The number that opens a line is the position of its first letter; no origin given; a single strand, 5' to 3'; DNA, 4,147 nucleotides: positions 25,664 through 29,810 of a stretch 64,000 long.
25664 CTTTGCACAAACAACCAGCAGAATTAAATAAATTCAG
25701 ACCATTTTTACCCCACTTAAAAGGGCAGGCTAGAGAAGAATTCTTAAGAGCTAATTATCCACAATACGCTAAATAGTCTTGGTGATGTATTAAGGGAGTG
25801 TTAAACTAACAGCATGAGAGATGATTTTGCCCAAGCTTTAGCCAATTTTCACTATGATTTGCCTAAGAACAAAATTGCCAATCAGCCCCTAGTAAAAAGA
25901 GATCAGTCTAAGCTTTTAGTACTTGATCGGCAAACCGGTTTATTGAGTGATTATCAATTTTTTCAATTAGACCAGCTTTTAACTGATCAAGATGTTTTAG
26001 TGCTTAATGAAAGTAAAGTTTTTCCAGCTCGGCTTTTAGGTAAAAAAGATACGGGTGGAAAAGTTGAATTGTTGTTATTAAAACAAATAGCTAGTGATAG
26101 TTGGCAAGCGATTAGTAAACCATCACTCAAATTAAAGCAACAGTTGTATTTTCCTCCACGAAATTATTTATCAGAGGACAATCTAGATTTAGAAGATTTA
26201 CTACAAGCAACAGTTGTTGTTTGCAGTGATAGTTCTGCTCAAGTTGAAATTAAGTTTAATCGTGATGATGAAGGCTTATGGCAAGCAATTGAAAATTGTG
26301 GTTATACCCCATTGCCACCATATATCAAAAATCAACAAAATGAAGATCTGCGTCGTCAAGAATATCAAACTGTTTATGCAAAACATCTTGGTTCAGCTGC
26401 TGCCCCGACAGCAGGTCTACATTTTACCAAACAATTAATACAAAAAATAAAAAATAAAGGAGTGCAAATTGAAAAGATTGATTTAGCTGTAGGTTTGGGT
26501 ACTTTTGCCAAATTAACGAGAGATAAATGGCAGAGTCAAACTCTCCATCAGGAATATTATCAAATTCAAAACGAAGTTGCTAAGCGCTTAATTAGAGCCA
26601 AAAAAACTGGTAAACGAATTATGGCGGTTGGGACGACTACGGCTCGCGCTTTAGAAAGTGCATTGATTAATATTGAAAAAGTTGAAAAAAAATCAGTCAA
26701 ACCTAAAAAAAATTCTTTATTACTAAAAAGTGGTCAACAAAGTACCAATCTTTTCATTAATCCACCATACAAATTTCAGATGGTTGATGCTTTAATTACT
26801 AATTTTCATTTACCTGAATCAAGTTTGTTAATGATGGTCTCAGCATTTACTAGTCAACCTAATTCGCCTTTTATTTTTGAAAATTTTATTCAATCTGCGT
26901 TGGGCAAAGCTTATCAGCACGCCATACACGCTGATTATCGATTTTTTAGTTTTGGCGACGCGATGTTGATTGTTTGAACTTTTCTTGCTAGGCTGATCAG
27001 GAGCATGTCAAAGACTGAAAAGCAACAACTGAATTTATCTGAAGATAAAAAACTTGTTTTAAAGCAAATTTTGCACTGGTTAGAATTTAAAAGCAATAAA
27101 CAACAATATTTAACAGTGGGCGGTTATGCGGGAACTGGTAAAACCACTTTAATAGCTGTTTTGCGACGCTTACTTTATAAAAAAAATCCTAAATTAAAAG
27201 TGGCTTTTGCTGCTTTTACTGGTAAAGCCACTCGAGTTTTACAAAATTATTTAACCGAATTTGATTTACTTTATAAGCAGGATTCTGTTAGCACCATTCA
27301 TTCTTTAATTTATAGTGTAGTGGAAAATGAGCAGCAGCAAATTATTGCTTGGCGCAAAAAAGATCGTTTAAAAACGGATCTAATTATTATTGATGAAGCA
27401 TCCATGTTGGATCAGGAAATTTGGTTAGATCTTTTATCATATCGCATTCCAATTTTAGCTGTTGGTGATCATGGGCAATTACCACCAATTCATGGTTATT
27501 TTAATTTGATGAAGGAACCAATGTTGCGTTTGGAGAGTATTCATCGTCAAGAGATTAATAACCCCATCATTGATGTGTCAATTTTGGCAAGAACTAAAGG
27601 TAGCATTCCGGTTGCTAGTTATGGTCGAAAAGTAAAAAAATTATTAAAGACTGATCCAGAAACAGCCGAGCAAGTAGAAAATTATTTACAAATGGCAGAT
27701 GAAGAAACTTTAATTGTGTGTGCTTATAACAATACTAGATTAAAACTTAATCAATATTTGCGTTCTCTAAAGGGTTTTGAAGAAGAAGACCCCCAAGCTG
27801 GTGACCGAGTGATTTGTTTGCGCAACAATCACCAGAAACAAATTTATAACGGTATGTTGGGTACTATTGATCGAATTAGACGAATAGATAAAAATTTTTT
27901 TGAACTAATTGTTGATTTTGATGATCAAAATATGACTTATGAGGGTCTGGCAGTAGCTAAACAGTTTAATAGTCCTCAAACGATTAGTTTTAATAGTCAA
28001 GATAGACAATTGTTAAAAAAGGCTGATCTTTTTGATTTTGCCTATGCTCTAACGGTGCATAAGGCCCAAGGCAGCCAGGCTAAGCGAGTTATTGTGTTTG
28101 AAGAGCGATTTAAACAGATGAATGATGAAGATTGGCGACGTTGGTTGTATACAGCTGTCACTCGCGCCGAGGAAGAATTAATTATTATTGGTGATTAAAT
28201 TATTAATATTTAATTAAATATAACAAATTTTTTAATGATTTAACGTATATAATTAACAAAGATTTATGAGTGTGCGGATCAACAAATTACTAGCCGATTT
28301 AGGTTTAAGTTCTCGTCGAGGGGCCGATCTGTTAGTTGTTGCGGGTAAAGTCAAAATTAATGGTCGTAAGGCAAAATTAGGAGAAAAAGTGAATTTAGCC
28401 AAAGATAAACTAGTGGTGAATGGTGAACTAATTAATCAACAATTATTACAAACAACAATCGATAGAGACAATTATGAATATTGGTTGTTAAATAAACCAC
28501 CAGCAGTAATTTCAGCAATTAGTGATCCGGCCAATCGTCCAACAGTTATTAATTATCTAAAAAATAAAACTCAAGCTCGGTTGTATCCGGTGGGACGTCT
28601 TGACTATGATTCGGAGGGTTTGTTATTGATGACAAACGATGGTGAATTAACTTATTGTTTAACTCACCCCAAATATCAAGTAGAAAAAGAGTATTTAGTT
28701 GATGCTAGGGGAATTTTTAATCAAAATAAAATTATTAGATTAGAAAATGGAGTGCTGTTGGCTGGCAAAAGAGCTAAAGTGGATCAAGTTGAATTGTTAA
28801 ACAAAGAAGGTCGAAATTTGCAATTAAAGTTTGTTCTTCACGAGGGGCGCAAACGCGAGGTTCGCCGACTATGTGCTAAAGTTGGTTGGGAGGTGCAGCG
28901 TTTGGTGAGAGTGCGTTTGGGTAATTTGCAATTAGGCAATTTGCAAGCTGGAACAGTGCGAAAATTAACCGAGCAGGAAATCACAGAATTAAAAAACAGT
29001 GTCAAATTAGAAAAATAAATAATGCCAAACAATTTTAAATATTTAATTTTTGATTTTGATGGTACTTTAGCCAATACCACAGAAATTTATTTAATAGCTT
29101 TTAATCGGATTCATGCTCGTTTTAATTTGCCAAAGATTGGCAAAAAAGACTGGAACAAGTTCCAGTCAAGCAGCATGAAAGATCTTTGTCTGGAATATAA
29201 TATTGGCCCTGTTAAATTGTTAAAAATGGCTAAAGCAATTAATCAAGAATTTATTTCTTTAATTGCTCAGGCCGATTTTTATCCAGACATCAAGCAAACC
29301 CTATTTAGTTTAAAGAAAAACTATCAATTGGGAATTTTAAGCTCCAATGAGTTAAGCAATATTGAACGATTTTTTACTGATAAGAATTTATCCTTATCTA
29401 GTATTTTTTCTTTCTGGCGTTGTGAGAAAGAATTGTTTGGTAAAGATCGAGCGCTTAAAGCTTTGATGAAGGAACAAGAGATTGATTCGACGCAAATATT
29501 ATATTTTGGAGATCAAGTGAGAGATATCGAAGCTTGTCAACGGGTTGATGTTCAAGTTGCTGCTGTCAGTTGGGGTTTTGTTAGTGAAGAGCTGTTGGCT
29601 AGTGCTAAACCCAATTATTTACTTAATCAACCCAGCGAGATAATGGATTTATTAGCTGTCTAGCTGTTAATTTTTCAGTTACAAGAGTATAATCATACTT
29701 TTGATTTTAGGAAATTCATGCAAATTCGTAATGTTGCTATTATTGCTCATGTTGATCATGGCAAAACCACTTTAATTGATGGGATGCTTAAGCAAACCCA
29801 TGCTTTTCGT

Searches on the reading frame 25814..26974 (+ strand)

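Call 19: search_protein_families(library=pfam, proteins=[window:25814-26974:+], max_evalue=0.001)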
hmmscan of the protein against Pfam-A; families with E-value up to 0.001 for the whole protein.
window:25814-26974:+ (387 aa): 1 family
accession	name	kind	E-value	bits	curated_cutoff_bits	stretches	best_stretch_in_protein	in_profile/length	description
PF02547.20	Queuosine_synth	-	2.7e-110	368.9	25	1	10-386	2-322/322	Queuosine biosynthesis protein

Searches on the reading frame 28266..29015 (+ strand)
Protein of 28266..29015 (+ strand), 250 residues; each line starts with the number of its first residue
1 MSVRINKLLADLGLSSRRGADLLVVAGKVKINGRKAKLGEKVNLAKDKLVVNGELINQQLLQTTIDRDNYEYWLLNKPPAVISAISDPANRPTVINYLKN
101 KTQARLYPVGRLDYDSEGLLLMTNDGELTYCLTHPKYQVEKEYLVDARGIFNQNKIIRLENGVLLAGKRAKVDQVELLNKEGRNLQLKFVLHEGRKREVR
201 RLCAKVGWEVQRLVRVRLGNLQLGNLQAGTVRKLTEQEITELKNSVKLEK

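Call 34: search_protein_families(library=pfam, proteins=[window:28266-29015:+], max_evalue=0.0001)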
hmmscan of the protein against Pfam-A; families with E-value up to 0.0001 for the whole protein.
window:28266-29015:+ (250 aa): 2 families
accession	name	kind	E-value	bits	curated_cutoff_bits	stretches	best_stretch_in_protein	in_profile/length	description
PF00849.27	PseudoU_synth_2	-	2.1e-22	80.4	26.8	1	72-204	2-151/152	RNA pseudouridylate synthase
PF01479.30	S4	-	1.3e-07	31.7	22.8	1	3-43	1-43/48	S4 domain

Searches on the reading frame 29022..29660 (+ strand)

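Call 34: search_protein_families(library=pfam, proteins=[window:29022-29660:+], max_evalue=0.0001)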
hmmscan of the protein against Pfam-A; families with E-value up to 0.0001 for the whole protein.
window:29022-29660:+ (213 aa): 4 families
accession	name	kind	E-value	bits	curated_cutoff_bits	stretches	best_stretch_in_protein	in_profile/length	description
PF13419.12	HAD_2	-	2.6e-29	103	23.8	1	8-182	1-178/178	Haloacid dehalogenase-like hydrolase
PF00702.32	Hydrolase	-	2.4e-12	48.1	26.4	1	6-175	2-190/191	haloacid dehalogenase-like hydrolase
PF12710.13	HAD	-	8.2e-08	33.3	27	1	9-171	2-187/189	haloacid dehalogenase-like hydrolase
PF08282.18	Hydrolase_3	-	2.9e-05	24.3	20.9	0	139-180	186-227/255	haloacid dehalogenase-like hydrolase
